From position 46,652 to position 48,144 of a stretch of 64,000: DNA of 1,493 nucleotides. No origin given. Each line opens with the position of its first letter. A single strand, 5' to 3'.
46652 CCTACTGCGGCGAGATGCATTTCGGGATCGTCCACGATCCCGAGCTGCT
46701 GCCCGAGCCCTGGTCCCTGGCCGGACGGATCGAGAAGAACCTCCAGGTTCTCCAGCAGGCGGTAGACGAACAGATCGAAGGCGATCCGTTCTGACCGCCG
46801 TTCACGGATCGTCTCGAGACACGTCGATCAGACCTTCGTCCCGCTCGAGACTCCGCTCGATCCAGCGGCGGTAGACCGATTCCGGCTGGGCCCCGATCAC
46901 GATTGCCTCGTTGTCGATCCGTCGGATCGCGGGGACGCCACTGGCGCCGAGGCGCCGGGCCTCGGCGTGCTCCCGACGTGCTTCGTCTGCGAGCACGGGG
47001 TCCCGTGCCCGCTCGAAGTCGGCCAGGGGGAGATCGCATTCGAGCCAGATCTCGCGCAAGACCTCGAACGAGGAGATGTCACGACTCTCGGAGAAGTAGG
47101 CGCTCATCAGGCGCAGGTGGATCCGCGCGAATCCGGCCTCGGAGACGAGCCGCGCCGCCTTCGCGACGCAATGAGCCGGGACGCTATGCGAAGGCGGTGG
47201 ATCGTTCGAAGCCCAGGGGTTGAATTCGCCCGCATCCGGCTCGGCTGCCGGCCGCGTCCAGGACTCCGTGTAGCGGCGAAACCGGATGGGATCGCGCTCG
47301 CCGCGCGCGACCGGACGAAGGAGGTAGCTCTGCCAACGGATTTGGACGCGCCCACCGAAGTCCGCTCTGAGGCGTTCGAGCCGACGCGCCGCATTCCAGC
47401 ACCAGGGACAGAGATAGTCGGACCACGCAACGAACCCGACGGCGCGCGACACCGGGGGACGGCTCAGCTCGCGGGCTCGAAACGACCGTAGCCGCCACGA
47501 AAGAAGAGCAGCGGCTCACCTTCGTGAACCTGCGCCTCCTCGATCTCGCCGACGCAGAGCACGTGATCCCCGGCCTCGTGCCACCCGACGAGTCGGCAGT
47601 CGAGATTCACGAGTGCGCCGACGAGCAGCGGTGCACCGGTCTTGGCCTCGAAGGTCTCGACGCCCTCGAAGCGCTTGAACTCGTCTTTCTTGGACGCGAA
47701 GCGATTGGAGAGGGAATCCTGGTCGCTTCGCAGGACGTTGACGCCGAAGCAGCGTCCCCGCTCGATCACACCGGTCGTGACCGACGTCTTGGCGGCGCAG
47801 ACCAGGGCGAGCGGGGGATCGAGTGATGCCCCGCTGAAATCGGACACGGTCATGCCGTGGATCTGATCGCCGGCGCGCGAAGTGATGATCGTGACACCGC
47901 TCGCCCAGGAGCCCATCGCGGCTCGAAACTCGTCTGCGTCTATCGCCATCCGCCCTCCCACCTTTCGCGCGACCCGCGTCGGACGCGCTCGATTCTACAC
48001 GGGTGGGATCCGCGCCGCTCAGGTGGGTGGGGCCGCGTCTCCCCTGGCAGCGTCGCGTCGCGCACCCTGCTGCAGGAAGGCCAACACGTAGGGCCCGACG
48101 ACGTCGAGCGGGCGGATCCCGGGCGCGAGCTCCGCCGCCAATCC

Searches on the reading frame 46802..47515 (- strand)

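Call 84: search_protein_families(library=pfam, proteins=[window:46802-47515:-], max_evalue=0.01)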
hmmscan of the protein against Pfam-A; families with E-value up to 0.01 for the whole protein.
window:46802-47515:- (237 aa): 2 families
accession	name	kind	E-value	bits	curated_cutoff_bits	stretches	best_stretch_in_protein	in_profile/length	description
PF01323.26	DSBA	-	1.3e-16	61.4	25.6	1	30-213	4-184/191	DSBA-like thioredoxin domain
PF13743.12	Thioredoxin_5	-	0.004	17.4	27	1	33-177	5-140/186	Thioredoxin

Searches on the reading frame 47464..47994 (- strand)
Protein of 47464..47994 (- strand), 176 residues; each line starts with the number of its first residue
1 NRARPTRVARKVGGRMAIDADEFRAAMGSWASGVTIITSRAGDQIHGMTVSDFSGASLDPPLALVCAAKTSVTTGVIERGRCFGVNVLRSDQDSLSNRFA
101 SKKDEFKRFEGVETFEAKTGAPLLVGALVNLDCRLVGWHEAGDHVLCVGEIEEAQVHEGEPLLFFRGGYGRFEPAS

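Call 84: search_protein_families(library=pfam, proteins=[window:47464-47994:-], max_evalue=0.01)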
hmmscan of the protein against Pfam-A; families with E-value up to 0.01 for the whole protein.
window:47464-47994:- (176 aa): 1 family
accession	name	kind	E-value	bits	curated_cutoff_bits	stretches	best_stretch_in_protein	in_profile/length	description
PF01613.24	Flavin_Reduct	-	1.8e-38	132.5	27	1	27-171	1-151/153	Flavin reductase like domain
